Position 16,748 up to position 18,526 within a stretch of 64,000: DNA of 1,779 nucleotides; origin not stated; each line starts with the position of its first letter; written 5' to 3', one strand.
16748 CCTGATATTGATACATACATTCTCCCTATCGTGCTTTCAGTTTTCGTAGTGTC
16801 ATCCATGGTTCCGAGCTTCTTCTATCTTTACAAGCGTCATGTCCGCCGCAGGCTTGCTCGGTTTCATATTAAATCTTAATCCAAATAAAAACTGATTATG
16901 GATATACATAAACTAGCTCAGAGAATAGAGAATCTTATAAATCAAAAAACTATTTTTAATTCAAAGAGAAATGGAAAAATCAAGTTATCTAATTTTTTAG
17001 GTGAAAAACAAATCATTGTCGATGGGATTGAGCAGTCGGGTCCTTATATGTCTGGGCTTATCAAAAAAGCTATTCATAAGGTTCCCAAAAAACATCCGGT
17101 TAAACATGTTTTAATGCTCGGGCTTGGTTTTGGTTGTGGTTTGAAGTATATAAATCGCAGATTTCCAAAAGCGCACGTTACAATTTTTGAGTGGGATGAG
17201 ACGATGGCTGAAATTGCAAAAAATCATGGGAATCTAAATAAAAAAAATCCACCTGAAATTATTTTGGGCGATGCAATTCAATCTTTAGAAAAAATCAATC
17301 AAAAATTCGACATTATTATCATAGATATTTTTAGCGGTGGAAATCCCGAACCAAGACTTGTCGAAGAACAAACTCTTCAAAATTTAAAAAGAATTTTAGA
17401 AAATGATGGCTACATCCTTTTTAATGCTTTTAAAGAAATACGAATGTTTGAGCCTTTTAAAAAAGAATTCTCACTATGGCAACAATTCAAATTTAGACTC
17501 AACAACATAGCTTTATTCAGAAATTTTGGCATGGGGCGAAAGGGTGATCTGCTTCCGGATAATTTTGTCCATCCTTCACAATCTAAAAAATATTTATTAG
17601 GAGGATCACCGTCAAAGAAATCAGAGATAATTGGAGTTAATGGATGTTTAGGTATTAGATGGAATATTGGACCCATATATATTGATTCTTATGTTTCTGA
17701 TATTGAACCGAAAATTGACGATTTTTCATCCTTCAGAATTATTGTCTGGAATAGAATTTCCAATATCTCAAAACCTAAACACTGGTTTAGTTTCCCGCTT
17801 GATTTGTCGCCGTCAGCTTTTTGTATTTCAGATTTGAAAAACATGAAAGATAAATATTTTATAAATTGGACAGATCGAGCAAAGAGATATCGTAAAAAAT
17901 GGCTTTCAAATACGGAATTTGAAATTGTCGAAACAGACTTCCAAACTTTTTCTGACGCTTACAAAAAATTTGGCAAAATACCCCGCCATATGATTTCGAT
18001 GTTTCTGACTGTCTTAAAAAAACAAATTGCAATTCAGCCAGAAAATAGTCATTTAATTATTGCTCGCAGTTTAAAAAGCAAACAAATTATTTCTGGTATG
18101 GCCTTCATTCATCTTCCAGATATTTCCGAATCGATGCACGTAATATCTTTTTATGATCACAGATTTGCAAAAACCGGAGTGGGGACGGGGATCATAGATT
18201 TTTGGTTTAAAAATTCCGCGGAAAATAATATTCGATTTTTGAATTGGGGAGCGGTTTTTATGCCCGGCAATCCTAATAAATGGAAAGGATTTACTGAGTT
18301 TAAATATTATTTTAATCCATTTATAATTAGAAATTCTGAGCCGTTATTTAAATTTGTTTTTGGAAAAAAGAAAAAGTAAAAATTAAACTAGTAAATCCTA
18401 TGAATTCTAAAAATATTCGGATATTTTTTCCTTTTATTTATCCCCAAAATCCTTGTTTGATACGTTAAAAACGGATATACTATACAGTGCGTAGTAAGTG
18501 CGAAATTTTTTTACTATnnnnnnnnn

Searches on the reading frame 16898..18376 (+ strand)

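Call 83: search_protein_families(library=pfam, proteins=[window:16898-18376:+], max_evalue=0.00001)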
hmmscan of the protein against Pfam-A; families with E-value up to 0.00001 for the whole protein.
window:16898-18376:+ (493 aa): 2 families
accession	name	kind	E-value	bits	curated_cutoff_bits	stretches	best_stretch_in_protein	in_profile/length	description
PF13649.12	Methyltransf_25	-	1.4e-06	29.3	27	1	71-171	1-97/97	Methyltransferase domain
PF01564.23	Spermine_synth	-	2e-06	27.9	22.9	1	63-176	12-131/186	Spermine/spermidine synthase domain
